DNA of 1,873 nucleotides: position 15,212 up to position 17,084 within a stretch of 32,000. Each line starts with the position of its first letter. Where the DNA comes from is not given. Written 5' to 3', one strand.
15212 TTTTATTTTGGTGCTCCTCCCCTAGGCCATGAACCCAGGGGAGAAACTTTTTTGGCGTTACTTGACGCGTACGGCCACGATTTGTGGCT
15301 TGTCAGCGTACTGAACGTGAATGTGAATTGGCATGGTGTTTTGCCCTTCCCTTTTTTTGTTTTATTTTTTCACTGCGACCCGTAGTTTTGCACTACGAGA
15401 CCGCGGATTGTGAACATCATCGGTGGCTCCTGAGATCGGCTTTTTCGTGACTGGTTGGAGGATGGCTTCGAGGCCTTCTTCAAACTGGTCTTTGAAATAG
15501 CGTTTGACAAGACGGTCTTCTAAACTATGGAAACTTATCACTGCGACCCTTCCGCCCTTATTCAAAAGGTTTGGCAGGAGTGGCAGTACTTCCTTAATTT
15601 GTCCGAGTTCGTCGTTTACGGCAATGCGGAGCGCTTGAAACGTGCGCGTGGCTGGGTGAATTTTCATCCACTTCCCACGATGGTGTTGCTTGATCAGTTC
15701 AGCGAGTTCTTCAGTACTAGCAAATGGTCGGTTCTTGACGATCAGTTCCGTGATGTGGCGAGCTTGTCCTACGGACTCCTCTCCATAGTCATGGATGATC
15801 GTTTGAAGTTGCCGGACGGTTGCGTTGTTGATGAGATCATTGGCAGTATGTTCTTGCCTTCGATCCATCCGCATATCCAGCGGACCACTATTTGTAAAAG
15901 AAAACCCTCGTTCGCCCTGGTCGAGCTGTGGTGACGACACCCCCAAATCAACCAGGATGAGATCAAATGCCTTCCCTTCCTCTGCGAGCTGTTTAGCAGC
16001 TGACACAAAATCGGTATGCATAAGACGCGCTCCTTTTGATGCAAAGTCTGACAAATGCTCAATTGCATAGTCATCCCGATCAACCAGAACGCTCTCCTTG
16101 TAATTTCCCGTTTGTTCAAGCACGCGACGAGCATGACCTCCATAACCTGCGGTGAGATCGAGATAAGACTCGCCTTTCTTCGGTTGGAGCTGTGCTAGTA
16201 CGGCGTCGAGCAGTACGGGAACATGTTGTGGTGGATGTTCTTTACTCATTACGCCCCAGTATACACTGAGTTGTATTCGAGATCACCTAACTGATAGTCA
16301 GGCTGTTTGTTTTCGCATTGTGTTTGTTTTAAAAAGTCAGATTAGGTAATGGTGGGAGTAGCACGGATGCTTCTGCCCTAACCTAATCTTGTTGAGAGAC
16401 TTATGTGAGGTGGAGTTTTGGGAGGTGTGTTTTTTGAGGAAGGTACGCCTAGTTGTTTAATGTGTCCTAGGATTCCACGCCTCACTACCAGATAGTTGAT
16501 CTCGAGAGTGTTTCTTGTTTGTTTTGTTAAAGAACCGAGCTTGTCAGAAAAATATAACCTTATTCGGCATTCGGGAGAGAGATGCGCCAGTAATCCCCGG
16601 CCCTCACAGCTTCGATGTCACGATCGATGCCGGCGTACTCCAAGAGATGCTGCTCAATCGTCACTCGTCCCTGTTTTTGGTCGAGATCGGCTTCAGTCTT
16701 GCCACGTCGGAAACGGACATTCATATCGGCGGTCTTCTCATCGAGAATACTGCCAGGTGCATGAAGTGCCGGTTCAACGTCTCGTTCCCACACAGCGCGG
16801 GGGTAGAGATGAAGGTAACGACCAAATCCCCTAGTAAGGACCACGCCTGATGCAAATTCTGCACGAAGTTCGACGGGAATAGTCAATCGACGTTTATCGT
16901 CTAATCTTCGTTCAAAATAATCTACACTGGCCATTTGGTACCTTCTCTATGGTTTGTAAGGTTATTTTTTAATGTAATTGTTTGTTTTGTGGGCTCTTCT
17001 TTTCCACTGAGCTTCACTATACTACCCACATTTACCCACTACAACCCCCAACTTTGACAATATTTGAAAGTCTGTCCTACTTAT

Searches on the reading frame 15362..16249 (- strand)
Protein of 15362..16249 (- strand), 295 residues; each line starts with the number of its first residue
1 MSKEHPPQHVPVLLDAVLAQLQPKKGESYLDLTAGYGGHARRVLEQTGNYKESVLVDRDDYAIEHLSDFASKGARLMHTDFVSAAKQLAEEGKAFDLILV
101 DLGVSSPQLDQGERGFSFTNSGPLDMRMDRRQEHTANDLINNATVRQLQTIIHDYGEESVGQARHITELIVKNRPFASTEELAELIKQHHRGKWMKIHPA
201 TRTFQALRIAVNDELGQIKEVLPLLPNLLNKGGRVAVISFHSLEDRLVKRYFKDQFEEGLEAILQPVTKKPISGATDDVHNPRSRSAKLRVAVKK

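Call 7: search_protein_families(library=pfam, proteins=[window:15362-16249:-], max_evalue=0.001)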
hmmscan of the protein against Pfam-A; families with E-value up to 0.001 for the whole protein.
window:15362-16249:- (295 aa): 3 families
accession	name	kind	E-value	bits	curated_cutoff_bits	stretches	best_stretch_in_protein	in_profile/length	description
PF01795.25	Methyltransf_5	-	1.1e-88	298.1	27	1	8-294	3-308/309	MraW methylase family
PF01728.25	FtsJ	-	0.00039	20.8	24.1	0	24-105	20-102/181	FtsJ-like methyltransferase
PF13847.12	Methyltransf_31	-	0.00081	19.5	27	0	24-101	2-81/145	Methyltransferase domain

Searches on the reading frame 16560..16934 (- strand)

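Call 8: search_protein_families(library=pfam, proteins=[window:16560-16934:-], max_evalue=0.001)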
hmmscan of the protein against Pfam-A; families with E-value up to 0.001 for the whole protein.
window:16560-16934:- (124 aa): 1 family
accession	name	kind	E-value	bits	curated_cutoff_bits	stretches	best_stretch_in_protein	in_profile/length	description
PF02381.23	MraZ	-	6.2e-13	49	23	1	9-54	8-54/72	MraZ protein, putative antitoxin-like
